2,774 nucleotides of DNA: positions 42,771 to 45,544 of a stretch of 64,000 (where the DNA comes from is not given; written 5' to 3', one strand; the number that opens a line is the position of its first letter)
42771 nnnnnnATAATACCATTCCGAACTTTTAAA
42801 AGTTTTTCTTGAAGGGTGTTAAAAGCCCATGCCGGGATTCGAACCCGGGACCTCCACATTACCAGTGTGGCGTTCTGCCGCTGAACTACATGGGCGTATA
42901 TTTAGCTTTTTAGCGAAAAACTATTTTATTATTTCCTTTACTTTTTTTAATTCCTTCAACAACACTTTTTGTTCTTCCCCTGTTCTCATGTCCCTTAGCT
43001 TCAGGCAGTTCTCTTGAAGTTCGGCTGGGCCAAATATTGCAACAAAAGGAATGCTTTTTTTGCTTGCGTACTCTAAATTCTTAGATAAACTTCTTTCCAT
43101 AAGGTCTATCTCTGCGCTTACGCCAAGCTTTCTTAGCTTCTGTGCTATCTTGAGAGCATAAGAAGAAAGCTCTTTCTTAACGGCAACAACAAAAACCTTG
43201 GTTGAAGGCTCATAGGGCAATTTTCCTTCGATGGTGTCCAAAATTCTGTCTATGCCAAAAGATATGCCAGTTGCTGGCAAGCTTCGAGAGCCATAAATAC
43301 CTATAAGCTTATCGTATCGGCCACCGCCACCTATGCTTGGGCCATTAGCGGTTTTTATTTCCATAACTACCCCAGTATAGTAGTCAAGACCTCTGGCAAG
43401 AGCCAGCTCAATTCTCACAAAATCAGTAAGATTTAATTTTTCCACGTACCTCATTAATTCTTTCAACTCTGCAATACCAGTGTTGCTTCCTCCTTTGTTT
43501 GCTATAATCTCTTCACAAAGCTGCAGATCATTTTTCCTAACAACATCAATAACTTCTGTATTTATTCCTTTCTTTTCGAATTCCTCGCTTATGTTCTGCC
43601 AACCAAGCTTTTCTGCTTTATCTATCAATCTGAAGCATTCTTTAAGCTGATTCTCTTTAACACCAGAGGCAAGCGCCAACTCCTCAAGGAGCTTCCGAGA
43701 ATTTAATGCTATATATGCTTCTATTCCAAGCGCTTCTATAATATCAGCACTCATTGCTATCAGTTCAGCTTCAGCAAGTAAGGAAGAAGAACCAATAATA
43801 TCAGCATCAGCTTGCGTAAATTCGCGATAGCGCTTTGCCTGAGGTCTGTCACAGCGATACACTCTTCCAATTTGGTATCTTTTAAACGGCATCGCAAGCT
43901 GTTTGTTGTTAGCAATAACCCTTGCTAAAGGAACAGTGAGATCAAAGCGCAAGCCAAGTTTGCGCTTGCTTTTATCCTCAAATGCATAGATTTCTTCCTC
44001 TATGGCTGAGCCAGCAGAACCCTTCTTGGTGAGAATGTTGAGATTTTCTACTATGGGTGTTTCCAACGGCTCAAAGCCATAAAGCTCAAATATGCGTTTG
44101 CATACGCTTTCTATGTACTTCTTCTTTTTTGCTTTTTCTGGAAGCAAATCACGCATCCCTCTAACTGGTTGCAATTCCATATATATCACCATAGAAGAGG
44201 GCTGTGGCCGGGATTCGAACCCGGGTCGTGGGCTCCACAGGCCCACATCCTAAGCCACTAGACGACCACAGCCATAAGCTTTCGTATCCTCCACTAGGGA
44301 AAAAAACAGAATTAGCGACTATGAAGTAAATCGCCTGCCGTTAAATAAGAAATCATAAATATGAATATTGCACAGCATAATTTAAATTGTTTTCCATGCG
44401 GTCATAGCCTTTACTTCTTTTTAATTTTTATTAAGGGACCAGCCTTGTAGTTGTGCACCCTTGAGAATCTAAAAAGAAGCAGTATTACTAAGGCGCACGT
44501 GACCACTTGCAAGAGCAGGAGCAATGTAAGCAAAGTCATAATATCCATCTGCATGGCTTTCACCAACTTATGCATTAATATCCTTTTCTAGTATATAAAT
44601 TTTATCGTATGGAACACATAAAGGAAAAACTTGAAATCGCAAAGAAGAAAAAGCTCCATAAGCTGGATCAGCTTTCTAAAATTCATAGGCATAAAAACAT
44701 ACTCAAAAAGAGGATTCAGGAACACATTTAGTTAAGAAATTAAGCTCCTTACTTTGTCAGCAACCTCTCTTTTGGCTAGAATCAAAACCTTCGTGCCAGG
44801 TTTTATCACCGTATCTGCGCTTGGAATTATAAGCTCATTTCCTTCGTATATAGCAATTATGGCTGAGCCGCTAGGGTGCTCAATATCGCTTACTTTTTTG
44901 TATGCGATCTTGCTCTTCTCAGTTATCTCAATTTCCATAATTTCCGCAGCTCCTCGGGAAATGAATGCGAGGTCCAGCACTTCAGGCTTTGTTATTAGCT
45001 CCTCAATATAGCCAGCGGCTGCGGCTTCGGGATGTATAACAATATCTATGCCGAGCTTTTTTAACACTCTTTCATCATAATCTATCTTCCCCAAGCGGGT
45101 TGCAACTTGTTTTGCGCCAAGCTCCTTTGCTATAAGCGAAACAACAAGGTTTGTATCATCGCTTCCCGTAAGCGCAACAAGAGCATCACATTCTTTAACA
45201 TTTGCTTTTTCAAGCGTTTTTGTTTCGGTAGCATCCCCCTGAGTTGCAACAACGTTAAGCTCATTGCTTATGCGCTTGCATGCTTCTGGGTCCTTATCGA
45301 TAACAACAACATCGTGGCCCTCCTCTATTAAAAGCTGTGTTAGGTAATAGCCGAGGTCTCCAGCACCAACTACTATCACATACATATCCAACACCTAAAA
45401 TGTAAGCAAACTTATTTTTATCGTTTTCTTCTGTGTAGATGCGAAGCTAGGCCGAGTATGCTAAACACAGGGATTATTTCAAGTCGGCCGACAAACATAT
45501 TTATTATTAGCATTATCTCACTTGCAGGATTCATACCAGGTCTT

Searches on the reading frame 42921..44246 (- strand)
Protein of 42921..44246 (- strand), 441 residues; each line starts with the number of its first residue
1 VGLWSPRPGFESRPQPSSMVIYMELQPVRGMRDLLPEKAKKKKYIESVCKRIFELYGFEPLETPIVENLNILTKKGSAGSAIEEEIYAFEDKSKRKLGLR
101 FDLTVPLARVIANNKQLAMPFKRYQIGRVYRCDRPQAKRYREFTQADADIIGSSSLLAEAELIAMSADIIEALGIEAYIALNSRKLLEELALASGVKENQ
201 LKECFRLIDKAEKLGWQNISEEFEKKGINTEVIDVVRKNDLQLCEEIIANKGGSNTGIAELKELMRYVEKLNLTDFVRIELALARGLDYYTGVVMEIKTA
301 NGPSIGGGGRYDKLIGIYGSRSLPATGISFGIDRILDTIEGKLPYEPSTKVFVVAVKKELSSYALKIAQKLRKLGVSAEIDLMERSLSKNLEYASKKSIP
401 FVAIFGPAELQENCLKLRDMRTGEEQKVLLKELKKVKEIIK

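Call 82: search_protein_families(library=pfam, proteins=[window:42921-44246:-], max_evalue=0.0001)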
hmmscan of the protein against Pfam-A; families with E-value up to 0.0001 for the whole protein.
window:42921-44246:- (441 aa): 4 families
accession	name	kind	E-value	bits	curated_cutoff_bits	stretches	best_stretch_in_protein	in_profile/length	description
PF13393.11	tRNA-synt_His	-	1.6e-47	162.7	25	1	30-335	1-308/308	Histidyl-tRNA synthetase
PF03129.25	HGTP_anticodon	-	4.2e-18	65.7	21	1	350-435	1-89/94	Anticodon binding domain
PF01409.25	tRNA-synt_2d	-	1.2e-07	31.9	19.8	1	44-174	21-155/246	tRNA synthetases class II core domain (F)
PF00587.30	tRNA-synt_2b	-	2.8e-07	31.2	29.3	1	87-225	1-110/179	tRNA synthetase class II core domain (G, H, P, S and T)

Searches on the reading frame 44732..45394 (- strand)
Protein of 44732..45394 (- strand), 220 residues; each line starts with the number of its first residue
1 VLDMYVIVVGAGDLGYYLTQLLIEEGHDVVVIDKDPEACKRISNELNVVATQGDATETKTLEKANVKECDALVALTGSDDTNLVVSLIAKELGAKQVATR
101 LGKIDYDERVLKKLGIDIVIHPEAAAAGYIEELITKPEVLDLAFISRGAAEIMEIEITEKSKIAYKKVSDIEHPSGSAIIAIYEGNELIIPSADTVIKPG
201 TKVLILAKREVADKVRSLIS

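Call 82: search_protein_families(library=pfam, proteins=[window:44732-45394:-], max_evalue=0.0001)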
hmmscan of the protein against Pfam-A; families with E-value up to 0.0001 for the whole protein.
window:44732-45394:- (220 aa): 7 families
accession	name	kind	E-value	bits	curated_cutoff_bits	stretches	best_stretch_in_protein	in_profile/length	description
PF02254.24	TrkA_N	-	1.1e-29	103.5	23.8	1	6-122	1-116/116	TrkA-N domain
PF02080.26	TrkA_C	-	1.2e-13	51.1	27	1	152-219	1-70/71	TrkA-C domain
PF13460.12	NAD_binding_10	-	1.3e-06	28.9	27.2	1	11-90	3-74/184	NAD(P)H-binding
PF03435.24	Sacchrp_dh_NADP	-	2.5e-06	28.3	25.1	1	6-89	1-89/129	Saccharopine dehydrogenase NADP binding domain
PF01370.27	Epimerase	-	4e-06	26.8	20.9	0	6-76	1-72/240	NAD dependent epimerase/dehydratase family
PF02737.24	3HCDH_N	-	1.3e-05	25.6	22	1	6-74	2-68/180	3-hydroxyacyl-CoA dehydrogenase, NAD binding domain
PF02558.23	ApbA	-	5.9e-05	23.2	22.2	1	6-95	1-93/150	Ketopantoate reductase PanE/ApbA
